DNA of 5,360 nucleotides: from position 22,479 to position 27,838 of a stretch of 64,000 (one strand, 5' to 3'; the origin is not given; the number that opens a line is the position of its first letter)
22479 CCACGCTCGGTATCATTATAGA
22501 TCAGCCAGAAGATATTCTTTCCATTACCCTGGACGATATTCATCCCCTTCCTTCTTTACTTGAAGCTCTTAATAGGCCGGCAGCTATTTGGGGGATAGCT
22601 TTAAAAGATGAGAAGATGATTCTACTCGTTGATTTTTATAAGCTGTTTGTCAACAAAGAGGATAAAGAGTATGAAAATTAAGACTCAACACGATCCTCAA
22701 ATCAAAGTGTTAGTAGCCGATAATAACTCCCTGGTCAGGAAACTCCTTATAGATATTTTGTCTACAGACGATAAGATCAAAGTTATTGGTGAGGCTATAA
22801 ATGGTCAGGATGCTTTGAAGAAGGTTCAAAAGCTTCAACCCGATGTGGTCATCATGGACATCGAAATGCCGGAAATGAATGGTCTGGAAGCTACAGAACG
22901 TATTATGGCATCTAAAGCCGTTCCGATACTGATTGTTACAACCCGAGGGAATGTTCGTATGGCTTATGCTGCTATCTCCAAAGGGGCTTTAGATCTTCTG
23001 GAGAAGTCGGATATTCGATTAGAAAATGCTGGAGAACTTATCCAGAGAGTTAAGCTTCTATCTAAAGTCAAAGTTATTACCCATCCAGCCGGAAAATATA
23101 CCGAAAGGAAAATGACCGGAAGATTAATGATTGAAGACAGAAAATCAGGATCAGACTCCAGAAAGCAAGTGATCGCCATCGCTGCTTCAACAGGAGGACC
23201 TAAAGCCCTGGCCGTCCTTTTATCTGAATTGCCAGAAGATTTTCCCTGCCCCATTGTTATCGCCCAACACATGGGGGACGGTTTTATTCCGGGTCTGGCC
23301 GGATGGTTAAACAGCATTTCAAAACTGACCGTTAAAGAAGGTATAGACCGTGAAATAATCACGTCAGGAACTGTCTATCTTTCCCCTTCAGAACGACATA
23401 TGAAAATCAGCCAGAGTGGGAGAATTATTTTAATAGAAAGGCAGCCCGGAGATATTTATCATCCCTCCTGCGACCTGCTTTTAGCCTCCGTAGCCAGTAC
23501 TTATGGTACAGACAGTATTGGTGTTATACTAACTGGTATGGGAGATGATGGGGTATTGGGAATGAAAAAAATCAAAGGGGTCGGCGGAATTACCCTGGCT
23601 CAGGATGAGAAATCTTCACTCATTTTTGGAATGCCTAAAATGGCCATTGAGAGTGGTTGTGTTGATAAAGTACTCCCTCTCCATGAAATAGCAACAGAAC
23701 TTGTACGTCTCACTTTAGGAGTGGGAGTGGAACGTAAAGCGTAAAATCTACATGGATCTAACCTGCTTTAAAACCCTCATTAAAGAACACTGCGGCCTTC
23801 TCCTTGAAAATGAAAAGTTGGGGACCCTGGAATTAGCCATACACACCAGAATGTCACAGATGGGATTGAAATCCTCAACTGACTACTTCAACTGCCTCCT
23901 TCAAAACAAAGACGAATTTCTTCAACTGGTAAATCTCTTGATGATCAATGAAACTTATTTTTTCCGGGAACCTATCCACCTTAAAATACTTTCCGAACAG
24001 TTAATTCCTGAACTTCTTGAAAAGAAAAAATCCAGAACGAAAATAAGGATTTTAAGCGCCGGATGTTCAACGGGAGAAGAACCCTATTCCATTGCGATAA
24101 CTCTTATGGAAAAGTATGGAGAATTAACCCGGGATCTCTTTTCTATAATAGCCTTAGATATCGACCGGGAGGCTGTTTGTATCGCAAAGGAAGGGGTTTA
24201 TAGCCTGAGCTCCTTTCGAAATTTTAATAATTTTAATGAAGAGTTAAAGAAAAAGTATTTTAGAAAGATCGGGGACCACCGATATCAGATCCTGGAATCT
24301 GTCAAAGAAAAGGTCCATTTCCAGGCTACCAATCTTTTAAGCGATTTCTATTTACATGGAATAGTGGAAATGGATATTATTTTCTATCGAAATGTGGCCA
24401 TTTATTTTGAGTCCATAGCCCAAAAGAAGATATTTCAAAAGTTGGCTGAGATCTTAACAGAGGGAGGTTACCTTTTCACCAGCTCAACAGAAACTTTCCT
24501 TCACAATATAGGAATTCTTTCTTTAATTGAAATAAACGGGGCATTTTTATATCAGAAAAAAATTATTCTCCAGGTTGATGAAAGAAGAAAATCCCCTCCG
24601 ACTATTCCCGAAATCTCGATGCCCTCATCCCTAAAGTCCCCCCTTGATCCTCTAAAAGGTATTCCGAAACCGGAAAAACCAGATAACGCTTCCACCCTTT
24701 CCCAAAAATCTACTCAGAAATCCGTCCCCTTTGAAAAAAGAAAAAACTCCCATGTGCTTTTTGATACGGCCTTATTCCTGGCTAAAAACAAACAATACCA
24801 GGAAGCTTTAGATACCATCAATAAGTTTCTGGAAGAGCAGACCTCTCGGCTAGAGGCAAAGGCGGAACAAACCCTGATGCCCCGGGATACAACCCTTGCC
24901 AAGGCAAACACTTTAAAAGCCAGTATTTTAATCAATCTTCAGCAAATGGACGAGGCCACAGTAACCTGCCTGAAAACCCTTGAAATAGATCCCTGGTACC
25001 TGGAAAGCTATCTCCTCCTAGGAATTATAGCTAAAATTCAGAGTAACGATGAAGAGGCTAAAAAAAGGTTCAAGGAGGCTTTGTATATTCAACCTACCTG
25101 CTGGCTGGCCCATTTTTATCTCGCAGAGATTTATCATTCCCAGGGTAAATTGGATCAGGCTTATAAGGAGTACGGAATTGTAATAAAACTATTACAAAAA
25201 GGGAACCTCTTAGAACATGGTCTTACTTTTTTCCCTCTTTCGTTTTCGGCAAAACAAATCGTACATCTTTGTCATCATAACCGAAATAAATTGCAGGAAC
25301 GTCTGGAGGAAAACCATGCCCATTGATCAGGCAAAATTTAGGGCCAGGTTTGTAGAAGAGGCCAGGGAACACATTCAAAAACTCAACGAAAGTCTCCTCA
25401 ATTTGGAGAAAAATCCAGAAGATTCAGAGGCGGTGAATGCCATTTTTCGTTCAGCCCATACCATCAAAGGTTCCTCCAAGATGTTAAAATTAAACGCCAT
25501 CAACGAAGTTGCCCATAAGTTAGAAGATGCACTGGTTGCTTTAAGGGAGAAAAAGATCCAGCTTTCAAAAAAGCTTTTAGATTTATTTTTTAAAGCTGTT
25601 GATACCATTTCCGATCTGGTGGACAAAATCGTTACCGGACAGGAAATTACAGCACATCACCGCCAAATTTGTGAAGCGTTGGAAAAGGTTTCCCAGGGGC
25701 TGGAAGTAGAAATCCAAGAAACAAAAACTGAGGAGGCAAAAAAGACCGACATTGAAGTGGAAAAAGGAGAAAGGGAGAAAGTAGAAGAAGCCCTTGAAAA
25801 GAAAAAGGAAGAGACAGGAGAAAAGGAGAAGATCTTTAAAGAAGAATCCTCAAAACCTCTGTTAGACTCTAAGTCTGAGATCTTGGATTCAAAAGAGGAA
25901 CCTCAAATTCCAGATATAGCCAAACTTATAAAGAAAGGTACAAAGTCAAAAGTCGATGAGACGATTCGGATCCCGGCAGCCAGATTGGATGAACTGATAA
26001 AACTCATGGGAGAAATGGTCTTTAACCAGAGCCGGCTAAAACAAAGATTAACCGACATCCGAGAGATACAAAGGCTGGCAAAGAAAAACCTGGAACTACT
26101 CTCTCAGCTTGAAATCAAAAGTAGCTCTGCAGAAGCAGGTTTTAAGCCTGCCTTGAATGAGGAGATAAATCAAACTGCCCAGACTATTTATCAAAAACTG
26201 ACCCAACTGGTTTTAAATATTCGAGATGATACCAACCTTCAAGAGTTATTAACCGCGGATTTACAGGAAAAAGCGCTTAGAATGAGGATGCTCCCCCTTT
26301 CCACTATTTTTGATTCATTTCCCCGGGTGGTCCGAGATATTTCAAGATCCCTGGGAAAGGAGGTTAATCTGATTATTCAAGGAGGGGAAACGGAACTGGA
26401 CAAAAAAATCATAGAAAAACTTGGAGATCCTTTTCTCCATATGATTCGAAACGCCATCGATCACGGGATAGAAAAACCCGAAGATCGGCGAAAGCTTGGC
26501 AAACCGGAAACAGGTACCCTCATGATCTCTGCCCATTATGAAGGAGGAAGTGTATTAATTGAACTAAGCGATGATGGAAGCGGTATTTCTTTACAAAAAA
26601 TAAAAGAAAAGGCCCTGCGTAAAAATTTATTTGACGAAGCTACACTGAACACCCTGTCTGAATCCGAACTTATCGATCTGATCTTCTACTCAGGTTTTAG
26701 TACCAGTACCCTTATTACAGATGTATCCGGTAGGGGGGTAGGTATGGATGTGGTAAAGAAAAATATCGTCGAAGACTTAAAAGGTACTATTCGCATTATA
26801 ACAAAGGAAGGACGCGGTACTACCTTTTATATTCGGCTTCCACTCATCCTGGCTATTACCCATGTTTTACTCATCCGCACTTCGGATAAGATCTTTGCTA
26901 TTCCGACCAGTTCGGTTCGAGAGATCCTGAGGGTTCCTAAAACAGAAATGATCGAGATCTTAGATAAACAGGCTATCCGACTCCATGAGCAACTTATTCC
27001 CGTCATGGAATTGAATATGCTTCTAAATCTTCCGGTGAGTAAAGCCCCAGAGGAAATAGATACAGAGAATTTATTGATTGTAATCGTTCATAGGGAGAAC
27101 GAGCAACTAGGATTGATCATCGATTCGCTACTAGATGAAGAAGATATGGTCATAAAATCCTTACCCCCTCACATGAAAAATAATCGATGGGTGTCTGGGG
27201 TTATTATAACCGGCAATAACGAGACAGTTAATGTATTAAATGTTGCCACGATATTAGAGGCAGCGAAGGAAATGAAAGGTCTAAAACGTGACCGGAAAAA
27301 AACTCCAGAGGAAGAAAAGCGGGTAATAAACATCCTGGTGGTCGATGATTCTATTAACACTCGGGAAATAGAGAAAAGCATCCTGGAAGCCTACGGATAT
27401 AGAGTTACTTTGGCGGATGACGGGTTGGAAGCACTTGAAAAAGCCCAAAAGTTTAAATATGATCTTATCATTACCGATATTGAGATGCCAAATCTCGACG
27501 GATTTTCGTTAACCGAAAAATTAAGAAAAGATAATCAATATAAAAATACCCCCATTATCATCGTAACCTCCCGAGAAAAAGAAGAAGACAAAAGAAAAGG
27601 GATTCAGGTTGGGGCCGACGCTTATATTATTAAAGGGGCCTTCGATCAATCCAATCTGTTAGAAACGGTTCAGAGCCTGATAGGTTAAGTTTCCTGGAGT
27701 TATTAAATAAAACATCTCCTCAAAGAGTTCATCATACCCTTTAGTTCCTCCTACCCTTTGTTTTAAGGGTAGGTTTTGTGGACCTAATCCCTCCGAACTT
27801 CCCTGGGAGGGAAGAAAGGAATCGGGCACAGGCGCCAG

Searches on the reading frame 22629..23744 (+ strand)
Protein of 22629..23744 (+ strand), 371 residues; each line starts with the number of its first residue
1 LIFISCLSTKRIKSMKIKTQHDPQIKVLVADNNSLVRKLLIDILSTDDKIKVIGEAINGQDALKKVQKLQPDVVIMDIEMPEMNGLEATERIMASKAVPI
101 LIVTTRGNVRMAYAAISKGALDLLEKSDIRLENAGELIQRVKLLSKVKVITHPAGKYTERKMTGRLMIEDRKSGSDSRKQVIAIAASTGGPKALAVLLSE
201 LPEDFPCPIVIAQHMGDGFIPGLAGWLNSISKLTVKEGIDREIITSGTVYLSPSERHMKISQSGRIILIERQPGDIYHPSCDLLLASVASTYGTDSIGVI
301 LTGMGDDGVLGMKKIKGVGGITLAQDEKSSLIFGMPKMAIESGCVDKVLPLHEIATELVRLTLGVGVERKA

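Call 49: search_protein_families(library=pfam, proteins=[window:22629-23744:+], max_evalue=0.00001)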
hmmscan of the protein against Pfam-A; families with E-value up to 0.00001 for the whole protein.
window:22629-23744:+ (371 aa): 2 families
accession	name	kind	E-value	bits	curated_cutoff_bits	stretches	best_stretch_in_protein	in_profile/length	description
PF01339.22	CheB_methylest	-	2.6e-59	200.3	24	1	182-358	1-174/174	CheB methylesterase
PF00072.30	Response_reg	-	2.7e-23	82.7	30.2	1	27-127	1-100/111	Response regulator receiver domain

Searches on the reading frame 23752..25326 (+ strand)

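Call 10: search_protein_families(library=pfam, proteins=[window:23752-25326:+])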
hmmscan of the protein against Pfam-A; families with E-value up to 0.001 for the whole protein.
window:23752-25326:+ (524 aa): 10 families
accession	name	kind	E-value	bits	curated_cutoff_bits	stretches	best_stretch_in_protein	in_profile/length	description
PF01739.24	CheR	-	9.8e-47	159.4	27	1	66-252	1-182/195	CheR methyltransferase, SAM binding domain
PF07719.23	TPR_2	-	2.1e-10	40.4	27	0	452-480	2-30/34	Tetratricopeptide repeat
PF13431.12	TPR_17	-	3e-09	36.9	24.4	0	440-470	2-32/34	Tetratricopeptide repeat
PF00515.34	TPR_1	-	1.4e-08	34.6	27.8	0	453-474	3-24/34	Tetratricopeptide repeat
PF13181.12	TPR_8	-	3.1e-08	33.6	25.7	0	418-449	2-33/34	Tetratricopeptide repeat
PF03705.20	CheR_N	-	1.6e-07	31.4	27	1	5-53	5-53/53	CheR methyltransferase, all-alpha domain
PF13424.12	TPR_12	-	1.5e-06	28.8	30.1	0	383-444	3-72/77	Tetratricopeptide repeat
PF14559.12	TPR_19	-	9.1e-06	26.3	25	0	434-472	8-46/68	Tetratricopeptide repeat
PF04049.19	ANAPC8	-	8.1e-05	22.7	23.8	1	340-472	111-219/267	Anaphase promoting complex subunit 8 / Cdc23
PF13432.12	TPR_16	-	0.00012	22.9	32.7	0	434-470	14-50/65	Tetratricopeptide repeat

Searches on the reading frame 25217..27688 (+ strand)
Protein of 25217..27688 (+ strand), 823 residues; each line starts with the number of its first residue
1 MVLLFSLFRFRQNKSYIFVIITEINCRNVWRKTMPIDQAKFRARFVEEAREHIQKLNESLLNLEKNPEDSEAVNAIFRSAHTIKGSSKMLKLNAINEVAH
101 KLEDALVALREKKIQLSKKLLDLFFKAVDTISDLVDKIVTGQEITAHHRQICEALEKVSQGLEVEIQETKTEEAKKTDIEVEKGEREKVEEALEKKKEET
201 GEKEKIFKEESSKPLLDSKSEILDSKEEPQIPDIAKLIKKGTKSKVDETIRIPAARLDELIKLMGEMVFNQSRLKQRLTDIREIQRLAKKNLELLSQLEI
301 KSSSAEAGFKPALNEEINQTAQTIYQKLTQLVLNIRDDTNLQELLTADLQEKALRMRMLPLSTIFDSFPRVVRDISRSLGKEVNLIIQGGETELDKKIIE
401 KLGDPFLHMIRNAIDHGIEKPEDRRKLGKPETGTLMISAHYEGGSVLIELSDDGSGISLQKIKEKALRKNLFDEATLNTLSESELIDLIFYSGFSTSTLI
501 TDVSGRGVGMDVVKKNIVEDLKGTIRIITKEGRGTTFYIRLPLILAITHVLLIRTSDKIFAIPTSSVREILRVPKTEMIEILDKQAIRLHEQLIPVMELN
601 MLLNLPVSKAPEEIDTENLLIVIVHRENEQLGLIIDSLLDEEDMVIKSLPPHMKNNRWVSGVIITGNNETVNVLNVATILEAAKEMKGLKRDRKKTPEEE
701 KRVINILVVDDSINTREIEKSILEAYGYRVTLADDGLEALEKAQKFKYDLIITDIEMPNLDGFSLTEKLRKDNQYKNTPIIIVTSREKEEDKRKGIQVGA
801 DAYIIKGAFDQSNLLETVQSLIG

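Call 10: search_protein_families(library=pfam, proteins=[window:25217-27688:+])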
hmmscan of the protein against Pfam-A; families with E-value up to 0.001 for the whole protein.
window:25217-27688:+ (823 aa): 6 families
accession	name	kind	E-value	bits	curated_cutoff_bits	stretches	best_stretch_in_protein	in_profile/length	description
PF00072.30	Response_reg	-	2.3e-28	99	30.2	1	706-818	1-110/111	Response regulator receiver domain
PF01584.24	CheW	-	1.2e-22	80.4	23.5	1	550-683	2-137/138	CheW-like domain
PF01627.28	Hpt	-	1.8e-17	63.7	24.6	1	41-130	2-73/84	Hpt domain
PF02518.31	HATPase_c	-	3.6e-17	63.2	26.4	1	406-543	6-109/111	Histidine kinase-, DNA gyrase B-, and HSP90-like ATPase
PF02895.20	H-kinase_dim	-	4.5e-09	37.1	23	1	248-356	2-68/68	Signal transducing histidine kinase, homodimeric domain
PF23198.2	PDE8A_N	-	0.00012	22.5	29.6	1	724-794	31-102/147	PDE8A-like, N-terminal domain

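Call 29: find_encoding_contigs(protein=window:25217-27688:+, flank=3000, max_places=10)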
Protein window:25217-27688:+ (823 aa): no gene with exactly this product is on record in the collection.
